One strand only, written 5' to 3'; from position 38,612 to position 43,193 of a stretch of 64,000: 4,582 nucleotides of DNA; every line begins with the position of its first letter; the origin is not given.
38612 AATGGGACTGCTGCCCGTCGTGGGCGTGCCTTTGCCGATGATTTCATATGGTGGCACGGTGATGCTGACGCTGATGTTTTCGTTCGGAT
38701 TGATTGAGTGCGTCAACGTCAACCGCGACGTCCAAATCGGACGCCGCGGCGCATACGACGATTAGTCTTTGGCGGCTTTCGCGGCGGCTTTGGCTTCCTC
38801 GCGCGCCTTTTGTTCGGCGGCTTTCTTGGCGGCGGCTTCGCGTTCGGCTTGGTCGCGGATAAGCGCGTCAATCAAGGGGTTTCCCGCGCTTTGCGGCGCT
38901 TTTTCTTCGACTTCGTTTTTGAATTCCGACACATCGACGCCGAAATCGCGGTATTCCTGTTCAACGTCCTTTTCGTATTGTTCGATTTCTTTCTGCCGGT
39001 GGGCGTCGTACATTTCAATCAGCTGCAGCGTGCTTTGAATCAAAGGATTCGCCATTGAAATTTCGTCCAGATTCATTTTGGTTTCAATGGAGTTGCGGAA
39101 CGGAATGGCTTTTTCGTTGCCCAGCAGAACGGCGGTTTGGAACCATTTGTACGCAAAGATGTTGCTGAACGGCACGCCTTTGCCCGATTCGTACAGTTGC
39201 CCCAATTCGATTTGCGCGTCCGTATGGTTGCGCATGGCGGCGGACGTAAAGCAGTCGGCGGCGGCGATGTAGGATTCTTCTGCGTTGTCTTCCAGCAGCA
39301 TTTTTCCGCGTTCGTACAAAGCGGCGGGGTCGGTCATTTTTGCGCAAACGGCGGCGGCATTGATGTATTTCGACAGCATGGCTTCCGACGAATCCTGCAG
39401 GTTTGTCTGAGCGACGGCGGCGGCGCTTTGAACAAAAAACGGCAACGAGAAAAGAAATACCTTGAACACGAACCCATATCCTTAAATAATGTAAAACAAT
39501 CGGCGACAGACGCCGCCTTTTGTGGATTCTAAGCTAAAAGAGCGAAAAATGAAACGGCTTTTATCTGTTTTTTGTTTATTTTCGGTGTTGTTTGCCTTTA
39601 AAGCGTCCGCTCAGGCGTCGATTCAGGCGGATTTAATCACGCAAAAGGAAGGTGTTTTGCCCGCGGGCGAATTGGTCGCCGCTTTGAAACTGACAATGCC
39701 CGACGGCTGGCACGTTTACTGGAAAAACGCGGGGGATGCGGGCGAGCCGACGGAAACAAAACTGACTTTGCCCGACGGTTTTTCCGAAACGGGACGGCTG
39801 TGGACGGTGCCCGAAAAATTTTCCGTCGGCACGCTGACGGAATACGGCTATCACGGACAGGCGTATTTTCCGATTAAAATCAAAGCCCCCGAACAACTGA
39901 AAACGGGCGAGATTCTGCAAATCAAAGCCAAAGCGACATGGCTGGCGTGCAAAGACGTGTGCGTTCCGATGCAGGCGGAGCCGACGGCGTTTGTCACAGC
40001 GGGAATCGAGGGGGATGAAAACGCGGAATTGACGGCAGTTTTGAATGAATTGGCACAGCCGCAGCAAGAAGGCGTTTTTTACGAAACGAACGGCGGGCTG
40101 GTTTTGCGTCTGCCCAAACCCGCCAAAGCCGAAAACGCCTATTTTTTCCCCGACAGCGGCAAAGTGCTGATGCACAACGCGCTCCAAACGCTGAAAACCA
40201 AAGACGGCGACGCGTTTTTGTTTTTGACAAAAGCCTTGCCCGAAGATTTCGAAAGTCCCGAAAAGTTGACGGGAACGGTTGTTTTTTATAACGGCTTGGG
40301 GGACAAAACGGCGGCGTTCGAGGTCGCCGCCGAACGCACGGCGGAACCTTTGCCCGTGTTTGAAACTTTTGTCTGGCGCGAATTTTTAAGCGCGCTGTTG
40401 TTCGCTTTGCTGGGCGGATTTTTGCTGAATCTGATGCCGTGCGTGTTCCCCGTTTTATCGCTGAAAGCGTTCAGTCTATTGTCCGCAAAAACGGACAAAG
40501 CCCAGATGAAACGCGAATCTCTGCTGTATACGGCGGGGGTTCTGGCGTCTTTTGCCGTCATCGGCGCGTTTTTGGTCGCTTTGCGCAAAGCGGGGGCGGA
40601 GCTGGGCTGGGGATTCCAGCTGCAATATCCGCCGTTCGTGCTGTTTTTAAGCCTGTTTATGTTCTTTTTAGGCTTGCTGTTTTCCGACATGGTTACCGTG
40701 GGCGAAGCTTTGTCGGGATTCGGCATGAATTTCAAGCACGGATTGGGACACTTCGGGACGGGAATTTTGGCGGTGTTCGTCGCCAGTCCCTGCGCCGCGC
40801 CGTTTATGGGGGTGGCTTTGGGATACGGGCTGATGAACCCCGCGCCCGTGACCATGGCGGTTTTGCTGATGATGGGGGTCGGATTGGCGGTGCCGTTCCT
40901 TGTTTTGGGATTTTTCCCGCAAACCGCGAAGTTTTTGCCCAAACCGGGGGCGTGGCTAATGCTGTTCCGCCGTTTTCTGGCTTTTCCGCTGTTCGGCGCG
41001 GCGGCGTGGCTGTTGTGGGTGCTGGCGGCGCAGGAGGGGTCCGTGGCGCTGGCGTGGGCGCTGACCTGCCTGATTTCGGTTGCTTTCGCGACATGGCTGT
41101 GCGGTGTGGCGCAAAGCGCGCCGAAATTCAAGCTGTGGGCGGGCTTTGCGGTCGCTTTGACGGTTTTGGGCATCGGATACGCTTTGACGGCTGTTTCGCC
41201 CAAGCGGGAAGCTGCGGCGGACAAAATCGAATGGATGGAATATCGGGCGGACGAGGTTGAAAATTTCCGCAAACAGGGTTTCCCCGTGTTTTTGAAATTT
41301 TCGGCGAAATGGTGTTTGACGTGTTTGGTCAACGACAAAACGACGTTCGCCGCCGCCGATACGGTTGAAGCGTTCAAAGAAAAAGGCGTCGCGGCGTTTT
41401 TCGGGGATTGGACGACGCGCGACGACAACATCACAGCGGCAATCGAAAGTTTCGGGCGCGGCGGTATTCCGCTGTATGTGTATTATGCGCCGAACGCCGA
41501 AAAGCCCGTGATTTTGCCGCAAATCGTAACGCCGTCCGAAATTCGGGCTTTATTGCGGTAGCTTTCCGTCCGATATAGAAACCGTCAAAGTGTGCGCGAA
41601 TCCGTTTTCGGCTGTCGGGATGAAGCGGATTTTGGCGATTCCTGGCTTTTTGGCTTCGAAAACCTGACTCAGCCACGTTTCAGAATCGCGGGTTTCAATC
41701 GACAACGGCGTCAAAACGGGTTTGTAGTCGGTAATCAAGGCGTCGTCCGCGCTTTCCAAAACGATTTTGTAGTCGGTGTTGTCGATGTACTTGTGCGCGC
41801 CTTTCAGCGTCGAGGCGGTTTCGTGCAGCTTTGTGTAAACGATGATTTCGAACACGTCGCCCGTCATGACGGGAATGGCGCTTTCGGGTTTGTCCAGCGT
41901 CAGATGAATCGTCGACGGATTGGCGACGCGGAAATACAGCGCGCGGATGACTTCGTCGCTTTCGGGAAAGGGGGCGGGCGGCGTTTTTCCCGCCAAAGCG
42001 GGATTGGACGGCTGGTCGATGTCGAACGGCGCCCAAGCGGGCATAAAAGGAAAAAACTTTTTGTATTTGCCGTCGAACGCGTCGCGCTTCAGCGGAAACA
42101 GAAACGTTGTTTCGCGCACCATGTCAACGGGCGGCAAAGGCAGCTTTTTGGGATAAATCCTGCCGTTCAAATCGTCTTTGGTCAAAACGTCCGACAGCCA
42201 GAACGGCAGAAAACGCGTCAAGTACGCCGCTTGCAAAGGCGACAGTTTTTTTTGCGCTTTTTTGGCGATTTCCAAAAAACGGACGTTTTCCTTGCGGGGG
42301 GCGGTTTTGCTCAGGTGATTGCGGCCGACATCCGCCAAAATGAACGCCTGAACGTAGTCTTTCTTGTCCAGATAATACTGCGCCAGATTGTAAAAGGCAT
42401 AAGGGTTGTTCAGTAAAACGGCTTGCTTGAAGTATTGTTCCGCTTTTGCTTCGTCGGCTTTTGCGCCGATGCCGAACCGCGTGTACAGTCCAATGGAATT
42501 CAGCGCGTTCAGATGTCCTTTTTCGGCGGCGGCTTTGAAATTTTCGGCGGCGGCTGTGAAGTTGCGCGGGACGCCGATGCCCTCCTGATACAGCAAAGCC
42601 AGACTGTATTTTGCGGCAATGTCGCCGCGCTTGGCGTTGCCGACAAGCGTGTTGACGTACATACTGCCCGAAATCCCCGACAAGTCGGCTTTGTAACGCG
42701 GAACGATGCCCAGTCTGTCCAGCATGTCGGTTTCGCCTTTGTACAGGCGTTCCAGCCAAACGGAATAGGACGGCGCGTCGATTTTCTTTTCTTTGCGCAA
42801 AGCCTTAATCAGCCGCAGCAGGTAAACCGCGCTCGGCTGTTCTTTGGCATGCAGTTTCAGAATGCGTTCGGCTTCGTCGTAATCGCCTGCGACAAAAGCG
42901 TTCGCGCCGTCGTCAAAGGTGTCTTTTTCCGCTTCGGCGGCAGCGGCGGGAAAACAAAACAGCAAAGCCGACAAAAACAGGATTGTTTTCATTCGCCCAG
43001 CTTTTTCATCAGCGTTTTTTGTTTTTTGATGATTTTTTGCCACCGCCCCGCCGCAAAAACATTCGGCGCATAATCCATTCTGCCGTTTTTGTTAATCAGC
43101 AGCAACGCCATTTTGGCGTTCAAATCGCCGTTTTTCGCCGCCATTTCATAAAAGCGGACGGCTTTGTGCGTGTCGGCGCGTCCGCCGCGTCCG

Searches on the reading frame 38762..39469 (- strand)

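Call 71: search_protein_families(library=pfam, proteins=[window:38762-39469:-], max_evalue=0.0001)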
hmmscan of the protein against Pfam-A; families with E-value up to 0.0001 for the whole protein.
window:38762-39469:- (235 aa): 1 family
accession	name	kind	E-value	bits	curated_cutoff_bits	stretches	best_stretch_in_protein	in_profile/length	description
PF08238.18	Sel1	-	4.4e-05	24.3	30.7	0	84-118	2-36/36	Sel1 repeat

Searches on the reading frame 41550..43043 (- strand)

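Call 71: search_protein_families(library=pfam, proteins=[window:41550-43043:-], max_evalue=0.0001)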
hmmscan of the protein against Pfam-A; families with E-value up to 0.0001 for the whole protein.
window:41550-43043:- (497 aa): 1 family
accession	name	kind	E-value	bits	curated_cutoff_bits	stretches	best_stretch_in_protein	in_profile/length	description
PF08238.18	Sel1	-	5.5e-09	36.7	30.7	1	143-177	2-36/36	Sel1 repeat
